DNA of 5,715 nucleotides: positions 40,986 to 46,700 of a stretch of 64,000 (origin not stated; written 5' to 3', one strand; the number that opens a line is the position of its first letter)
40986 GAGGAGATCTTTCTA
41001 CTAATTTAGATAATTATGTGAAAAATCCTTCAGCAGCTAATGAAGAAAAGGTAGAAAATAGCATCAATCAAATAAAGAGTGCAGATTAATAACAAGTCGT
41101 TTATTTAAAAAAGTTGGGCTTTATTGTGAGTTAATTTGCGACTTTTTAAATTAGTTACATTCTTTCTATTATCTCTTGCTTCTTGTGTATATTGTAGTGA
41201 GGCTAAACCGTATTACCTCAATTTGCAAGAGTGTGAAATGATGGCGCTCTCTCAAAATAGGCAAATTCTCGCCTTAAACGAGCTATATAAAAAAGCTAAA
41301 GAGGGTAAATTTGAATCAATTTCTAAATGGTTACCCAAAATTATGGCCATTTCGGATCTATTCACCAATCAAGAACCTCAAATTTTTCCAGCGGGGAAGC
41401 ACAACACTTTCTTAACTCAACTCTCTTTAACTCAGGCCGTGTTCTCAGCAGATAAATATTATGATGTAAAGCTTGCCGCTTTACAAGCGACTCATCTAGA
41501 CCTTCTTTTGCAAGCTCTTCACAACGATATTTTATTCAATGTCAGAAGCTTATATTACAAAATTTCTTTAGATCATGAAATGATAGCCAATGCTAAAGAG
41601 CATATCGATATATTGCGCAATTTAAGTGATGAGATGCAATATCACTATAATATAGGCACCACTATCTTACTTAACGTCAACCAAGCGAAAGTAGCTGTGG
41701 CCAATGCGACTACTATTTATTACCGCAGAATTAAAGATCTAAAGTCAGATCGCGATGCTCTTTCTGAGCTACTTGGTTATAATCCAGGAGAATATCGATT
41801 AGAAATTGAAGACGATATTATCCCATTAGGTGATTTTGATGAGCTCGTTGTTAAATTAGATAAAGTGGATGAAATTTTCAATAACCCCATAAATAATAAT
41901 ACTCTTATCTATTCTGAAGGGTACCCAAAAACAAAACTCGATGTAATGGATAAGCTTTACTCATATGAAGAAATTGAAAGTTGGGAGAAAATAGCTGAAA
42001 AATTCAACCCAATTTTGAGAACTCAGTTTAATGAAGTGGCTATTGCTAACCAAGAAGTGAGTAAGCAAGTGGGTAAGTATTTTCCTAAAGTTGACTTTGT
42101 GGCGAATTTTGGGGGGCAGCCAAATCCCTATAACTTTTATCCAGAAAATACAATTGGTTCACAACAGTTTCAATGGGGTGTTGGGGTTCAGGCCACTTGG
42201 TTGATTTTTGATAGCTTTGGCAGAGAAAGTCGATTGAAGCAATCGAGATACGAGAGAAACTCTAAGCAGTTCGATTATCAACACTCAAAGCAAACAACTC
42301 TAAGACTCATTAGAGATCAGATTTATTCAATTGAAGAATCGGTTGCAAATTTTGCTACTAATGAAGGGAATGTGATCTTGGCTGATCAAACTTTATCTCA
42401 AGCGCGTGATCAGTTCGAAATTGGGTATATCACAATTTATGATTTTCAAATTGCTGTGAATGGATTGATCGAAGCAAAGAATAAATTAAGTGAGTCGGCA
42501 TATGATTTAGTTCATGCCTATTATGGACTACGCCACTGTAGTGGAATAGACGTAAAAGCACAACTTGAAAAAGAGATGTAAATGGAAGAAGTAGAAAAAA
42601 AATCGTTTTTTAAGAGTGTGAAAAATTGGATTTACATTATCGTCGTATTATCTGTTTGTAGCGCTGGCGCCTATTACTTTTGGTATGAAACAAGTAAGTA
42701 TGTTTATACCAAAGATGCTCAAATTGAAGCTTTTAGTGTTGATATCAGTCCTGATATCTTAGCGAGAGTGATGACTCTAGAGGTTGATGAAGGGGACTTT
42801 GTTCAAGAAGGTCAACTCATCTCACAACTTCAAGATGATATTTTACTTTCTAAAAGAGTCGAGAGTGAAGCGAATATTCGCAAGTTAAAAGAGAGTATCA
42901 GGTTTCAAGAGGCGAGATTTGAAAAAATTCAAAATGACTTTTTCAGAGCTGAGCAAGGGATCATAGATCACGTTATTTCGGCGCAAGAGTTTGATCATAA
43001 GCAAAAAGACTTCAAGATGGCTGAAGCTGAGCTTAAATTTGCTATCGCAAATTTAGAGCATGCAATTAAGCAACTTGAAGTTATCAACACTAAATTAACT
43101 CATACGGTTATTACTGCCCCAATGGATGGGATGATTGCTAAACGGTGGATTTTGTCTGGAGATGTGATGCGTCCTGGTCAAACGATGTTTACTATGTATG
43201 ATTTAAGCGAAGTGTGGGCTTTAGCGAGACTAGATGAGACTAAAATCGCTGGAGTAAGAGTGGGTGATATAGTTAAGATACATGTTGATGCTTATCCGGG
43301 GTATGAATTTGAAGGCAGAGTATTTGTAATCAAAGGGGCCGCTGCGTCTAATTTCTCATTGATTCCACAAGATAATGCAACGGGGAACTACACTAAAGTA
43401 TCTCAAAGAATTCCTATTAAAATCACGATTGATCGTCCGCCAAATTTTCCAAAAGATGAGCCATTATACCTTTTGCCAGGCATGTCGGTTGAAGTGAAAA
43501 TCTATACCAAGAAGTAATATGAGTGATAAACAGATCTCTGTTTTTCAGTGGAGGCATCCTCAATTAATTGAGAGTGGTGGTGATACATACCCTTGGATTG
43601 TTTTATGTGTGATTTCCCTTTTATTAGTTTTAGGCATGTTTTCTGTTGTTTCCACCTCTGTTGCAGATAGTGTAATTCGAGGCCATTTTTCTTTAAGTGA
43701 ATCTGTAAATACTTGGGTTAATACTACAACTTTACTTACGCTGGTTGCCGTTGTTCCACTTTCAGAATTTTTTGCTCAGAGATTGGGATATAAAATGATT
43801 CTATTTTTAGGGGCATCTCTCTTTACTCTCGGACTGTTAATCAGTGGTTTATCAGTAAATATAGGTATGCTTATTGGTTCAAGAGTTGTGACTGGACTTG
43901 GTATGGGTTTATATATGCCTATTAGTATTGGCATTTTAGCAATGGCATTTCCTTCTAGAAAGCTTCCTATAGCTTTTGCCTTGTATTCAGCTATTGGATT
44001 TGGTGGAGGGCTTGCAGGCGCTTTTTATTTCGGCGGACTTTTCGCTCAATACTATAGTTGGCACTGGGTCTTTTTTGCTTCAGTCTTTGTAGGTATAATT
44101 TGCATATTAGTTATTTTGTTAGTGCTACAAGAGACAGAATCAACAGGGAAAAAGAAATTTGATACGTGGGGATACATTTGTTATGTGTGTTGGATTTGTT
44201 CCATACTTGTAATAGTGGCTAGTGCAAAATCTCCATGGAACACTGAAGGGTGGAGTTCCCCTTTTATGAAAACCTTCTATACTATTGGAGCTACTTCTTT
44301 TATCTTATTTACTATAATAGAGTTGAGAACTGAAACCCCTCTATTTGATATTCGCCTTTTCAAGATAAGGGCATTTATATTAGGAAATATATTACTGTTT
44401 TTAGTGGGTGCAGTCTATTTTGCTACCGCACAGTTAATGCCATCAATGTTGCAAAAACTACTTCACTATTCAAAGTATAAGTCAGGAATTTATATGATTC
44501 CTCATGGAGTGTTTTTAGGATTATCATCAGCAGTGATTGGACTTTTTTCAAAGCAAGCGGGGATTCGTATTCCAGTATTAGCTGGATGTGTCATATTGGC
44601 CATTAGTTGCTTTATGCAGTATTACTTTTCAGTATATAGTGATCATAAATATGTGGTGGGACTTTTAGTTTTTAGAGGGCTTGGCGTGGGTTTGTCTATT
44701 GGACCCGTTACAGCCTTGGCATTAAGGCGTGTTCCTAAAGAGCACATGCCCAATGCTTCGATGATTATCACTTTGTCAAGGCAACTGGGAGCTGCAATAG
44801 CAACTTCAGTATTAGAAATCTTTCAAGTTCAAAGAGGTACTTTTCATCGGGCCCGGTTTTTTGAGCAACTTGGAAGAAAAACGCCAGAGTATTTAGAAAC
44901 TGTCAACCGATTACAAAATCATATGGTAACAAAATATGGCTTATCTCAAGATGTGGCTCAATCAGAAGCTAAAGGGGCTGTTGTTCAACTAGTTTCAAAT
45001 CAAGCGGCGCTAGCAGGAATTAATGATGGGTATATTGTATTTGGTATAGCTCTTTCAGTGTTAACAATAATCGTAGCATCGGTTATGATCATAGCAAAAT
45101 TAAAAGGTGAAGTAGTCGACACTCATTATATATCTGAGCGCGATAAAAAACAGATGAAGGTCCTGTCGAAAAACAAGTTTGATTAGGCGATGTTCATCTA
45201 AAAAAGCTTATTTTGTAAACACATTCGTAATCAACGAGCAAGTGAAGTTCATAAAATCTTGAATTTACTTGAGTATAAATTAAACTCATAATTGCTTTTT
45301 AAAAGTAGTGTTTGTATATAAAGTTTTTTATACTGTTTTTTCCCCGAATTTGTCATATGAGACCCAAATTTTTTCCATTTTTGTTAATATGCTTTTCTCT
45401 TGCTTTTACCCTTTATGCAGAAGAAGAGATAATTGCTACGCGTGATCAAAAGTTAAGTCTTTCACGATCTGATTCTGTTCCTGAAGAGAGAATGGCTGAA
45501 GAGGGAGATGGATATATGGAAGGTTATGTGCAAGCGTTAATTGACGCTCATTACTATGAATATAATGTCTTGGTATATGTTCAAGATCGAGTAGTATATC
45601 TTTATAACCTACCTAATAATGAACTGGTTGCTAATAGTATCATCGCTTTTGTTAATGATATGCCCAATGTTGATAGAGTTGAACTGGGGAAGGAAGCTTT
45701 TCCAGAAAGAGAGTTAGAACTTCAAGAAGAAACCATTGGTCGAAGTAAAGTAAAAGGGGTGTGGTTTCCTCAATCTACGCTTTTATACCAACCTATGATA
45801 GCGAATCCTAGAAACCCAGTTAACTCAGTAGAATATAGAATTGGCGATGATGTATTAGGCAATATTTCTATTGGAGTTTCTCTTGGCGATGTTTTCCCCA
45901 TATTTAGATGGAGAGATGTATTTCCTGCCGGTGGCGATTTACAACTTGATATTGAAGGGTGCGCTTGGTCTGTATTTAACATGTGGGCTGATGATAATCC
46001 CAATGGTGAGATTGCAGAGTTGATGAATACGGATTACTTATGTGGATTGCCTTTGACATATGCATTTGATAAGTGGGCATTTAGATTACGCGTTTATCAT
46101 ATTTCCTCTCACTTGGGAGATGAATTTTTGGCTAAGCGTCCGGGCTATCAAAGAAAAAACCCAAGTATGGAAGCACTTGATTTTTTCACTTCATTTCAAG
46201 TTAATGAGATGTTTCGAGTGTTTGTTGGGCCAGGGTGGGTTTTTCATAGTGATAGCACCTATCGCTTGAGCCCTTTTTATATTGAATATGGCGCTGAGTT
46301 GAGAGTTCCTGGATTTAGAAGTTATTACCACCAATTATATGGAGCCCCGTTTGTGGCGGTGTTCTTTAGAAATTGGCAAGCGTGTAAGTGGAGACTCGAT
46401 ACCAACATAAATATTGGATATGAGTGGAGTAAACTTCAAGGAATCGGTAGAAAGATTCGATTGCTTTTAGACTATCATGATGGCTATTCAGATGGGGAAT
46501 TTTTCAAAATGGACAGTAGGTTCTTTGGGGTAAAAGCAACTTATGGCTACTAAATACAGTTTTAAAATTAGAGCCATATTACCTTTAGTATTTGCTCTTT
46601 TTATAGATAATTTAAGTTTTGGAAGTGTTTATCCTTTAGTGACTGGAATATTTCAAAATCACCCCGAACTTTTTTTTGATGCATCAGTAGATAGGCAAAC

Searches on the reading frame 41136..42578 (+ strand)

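Call 44: search_protein_families(library=pfam, proteins=[window:41136-42578:+], max_evalue=0.00001)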
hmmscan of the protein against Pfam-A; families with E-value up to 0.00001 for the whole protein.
window:41136-42578:+ (481 aa): 1 family
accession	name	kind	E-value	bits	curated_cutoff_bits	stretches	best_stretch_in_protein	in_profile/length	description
PF02321.23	OEP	-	3e-37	128.7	22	2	281-467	2-184/187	Outer membrane efflux protein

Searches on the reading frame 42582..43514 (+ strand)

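Call 44: search_protein_families(library=pfam, proteins=[window:42582-43514:+], max_evalue=0.00001)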
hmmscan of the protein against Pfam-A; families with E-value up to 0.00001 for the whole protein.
window:42582-43514:+ (311 aa): 3 families
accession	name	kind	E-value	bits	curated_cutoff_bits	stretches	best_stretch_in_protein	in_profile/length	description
PF16576.10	HlyD_D23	-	1.5e-22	80.4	30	1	54-251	21-185/214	Barrel-sandwich domain of CusB or HlyD membrane-fusion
PF13437.12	HlyD_3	-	1.9e-13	51.5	22.2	1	176-262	1-82/106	HlyD family secretion protein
PF00529.27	CusB_dom_1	-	1.4e-07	32.1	26.5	1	179-286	12-70/89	Cation efflux system protein CusB domain 1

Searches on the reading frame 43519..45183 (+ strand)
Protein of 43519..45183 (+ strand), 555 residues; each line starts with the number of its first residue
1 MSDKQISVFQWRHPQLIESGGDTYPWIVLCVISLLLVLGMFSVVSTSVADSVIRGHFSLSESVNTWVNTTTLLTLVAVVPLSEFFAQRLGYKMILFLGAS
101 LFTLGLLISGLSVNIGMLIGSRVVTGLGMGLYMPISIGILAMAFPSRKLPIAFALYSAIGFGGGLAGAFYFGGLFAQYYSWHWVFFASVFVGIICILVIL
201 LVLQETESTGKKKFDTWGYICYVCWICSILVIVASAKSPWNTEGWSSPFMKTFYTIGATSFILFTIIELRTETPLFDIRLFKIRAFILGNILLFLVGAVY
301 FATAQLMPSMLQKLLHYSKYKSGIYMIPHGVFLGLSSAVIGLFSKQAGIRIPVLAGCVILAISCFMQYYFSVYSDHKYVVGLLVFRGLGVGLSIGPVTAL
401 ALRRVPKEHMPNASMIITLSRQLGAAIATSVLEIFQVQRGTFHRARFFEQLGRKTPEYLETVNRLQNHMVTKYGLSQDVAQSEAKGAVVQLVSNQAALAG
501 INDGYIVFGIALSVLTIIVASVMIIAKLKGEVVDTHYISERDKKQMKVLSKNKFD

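Call 44: search_protein_families(library=pfam, proteins=[window:43519-45183:+], max_evalue=0.00001)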
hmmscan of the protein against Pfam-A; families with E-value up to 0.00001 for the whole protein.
window:43519-45183:+ (555 aa): 1 family
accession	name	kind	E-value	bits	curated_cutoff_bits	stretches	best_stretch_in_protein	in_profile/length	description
PF07690.21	MFS_1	-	5.7e-41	141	33.4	1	32-428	3-346/347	Major Facilitator Superfamily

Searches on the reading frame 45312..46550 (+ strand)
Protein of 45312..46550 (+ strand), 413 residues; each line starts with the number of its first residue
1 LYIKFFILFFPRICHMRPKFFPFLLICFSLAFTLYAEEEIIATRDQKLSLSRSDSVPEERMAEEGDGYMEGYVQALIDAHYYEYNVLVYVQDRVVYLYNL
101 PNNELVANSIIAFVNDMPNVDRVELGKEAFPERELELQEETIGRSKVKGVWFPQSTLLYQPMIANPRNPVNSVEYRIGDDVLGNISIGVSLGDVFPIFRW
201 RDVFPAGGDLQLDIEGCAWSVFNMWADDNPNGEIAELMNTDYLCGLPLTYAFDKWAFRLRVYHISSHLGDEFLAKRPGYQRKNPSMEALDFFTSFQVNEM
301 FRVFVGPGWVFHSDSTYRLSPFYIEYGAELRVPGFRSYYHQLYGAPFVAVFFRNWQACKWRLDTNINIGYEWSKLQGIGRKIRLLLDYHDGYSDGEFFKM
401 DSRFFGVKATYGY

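Call 44: search_protein_families(library=pfam, proteins=[window:45312-46550:+], max_evalue=0.00001)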
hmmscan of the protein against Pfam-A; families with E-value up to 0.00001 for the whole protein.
window:45312-46550:+ (413 aa): 1 family
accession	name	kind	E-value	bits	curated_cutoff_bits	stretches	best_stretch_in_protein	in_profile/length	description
PF06727.17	DUF1207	-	6.9e-60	203.3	22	1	89-413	10-342/342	Protein of unknown function (DUF1207)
